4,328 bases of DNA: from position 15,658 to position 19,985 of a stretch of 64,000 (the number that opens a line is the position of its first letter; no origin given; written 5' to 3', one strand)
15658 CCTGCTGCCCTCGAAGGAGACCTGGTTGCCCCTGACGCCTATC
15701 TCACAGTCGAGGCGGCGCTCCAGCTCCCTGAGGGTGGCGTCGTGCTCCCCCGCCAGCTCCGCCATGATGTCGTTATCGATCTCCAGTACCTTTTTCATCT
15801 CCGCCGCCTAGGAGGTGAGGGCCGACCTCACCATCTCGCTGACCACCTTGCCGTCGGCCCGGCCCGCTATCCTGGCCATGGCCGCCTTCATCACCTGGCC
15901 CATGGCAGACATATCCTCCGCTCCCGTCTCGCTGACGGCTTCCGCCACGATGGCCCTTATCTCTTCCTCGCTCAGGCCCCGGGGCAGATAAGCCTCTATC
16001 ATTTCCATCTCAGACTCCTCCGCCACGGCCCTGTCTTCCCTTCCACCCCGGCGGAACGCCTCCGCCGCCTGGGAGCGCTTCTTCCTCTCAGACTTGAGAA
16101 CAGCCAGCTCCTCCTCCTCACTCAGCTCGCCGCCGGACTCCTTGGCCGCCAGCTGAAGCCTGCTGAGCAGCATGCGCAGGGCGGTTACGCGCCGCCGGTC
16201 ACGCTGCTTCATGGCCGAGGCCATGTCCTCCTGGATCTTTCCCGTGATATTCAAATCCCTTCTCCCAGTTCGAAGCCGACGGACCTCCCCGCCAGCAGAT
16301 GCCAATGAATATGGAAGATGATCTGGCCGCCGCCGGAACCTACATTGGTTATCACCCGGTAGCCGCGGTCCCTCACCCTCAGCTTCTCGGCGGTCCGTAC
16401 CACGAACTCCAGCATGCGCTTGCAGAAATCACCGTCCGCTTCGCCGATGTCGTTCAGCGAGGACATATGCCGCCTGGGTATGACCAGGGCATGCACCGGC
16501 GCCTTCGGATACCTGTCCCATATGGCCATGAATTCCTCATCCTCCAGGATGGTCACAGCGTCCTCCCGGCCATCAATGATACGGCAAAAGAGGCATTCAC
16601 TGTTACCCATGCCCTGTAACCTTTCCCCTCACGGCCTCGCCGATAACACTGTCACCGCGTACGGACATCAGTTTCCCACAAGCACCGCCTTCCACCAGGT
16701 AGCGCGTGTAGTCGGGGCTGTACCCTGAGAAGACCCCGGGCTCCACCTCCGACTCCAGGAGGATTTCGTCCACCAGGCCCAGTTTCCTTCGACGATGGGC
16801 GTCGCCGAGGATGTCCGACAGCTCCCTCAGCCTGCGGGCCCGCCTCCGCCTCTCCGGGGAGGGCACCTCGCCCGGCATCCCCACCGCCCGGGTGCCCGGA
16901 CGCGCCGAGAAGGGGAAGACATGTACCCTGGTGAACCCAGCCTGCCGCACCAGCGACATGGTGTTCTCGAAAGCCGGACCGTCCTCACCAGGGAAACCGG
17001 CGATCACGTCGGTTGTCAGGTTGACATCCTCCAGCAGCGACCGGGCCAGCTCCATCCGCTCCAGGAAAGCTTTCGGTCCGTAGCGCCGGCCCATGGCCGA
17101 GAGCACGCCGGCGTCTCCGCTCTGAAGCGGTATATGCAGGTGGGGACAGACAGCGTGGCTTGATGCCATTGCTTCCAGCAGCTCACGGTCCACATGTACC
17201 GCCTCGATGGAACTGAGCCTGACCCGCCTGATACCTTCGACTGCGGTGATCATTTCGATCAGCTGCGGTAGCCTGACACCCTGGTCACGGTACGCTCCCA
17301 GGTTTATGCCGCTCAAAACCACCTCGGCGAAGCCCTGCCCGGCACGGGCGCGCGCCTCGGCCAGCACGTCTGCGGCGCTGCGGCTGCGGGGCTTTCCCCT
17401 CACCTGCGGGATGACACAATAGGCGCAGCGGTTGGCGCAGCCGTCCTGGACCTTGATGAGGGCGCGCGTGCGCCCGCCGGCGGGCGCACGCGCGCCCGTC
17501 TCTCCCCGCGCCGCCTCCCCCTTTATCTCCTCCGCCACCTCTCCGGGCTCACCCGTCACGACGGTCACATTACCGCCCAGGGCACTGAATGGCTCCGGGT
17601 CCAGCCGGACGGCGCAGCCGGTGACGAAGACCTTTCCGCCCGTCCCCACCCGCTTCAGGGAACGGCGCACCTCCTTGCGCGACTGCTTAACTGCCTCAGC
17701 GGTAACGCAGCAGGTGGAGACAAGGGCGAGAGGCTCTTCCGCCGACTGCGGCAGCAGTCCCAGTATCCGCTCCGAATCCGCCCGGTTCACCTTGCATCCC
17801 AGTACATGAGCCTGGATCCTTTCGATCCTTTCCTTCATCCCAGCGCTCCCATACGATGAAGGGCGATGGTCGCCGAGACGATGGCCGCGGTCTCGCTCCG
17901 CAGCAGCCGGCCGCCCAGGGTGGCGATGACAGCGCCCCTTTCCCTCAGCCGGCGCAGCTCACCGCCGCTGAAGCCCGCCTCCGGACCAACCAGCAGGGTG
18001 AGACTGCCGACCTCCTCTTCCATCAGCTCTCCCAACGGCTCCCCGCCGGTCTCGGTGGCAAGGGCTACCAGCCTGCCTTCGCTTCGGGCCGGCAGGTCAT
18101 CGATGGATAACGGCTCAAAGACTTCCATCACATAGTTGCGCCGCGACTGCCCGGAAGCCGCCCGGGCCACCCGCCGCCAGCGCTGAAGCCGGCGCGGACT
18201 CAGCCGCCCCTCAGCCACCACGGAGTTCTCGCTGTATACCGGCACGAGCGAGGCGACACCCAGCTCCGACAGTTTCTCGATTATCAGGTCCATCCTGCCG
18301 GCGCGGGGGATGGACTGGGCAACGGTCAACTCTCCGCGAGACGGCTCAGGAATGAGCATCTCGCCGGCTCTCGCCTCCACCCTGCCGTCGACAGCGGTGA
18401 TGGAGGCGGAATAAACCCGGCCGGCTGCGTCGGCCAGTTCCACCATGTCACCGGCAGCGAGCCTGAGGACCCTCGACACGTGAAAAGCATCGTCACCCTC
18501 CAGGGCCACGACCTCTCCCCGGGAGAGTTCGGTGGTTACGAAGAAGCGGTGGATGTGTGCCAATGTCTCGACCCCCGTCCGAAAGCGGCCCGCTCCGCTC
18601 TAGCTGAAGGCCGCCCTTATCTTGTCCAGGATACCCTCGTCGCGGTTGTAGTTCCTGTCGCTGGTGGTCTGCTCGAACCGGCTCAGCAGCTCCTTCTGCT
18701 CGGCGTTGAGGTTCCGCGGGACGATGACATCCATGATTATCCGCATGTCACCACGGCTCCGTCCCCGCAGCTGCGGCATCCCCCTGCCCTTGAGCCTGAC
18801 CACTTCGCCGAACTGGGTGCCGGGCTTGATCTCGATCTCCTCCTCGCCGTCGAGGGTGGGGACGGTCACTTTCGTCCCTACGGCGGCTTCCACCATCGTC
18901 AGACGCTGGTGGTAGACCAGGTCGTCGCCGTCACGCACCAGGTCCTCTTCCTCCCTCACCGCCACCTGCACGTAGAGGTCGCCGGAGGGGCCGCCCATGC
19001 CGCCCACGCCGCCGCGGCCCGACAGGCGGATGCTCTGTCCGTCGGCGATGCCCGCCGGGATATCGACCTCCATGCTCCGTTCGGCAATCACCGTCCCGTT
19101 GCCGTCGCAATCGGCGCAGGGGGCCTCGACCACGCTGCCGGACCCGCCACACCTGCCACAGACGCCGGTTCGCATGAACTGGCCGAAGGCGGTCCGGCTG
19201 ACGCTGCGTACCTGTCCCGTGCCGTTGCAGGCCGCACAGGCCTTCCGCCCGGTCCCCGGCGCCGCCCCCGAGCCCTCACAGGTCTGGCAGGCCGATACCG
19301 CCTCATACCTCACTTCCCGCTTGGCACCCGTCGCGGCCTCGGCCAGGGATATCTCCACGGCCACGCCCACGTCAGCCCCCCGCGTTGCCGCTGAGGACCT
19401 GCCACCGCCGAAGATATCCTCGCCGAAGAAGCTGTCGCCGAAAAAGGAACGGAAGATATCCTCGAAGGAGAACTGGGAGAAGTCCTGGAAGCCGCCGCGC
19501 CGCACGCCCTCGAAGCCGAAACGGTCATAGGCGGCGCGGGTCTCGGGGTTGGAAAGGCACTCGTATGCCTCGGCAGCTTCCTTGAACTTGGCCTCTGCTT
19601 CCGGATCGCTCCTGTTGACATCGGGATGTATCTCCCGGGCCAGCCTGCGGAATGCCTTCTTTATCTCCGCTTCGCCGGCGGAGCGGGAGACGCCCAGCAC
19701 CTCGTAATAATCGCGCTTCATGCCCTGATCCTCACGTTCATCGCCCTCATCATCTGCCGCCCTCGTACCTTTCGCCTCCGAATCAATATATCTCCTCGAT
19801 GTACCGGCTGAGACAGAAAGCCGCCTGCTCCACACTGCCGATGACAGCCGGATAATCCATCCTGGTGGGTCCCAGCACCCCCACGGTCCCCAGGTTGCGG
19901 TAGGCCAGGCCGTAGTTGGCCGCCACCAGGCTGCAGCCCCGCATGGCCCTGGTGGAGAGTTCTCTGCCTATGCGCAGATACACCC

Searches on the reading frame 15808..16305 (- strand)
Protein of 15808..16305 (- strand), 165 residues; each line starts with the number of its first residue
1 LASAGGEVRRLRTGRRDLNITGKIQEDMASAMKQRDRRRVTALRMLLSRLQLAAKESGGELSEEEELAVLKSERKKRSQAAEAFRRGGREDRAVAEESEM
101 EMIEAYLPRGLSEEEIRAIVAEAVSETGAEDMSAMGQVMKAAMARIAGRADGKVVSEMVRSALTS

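Call 43: search_protein_families(library=pfam, proteins=[window:15808-16305:-], max_evalue=0.00001)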
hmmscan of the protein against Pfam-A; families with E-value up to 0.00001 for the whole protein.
window:15808-16305:- (165 aa): 1 family
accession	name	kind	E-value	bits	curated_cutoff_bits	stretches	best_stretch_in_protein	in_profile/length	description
PF09424.15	YqeY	-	2.7e-43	147.9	27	1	23-163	3-143/143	Yqey-like protein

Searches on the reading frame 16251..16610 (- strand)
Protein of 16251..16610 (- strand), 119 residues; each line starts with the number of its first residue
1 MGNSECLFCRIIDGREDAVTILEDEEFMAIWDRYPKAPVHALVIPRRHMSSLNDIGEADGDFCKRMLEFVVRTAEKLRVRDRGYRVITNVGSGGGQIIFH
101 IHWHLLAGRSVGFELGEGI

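Call 44: search_protein_families(library=pfam, proteins=[window:16251-16610:-], max_evalue=0.00001)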
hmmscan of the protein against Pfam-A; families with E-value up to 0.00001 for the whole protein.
window:16251-16610:- (119 aa): 2 families
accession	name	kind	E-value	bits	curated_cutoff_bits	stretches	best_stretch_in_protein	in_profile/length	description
PF01230.28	HIT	-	4.7e-21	75.7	21.5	1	16-110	4-97/98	HIT domain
PF11969.13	DcpS_C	-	1.1e-18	68.2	24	1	5-107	1-101/114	Scavenger mRNA decapping enzyme C-term binding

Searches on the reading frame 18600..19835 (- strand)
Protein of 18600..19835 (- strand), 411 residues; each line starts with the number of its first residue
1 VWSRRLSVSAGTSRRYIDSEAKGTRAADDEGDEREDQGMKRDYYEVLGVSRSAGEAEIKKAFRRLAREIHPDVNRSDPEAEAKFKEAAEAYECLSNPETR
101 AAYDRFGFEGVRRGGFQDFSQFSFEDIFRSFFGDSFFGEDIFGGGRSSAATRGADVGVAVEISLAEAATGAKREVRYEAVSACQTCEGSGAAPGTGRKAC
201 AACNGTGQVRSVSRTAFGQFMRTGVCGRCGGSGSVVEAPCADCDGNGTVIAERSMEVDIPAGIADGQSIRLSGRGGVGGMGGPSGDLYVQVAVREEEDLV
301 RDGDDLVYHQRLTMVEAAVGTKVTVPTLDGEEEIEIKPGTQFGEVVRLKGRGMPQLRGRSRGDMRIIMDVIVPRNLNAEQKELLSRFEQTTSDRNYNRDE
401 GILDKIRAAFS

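Call 40: find_encoding_contigs(protein=window:18600-19835:-, flank=10000, max_places=1)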
Protein window:18600-19835:- (411 aa): no gene with exactly this product is on record in the collection.

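Call 43: search_protein_families(library=pfam, proteins=[window:18600-19835:-], max_evalue=0.00001)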
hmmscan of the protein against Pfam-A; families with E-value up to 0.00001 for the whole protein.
window:18600-19835:- (411 aa): 3 families
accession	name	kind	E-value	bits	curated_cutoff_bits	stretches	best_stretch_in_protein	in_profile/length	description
PF01556.23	DnaJ_C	-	3.3e-42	144.5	26.6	1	158-373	3-152/152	DnaJ C terminal domain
PF00226.36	DnaJ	-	9.6e-26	90.1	27.8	1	42-104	1-63/63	DnaJ domain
PF00684.25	DnaJ_CXXCXGXG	-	2.8e-14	53.6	32.7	1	183-247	1-65/65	DnaJ central domain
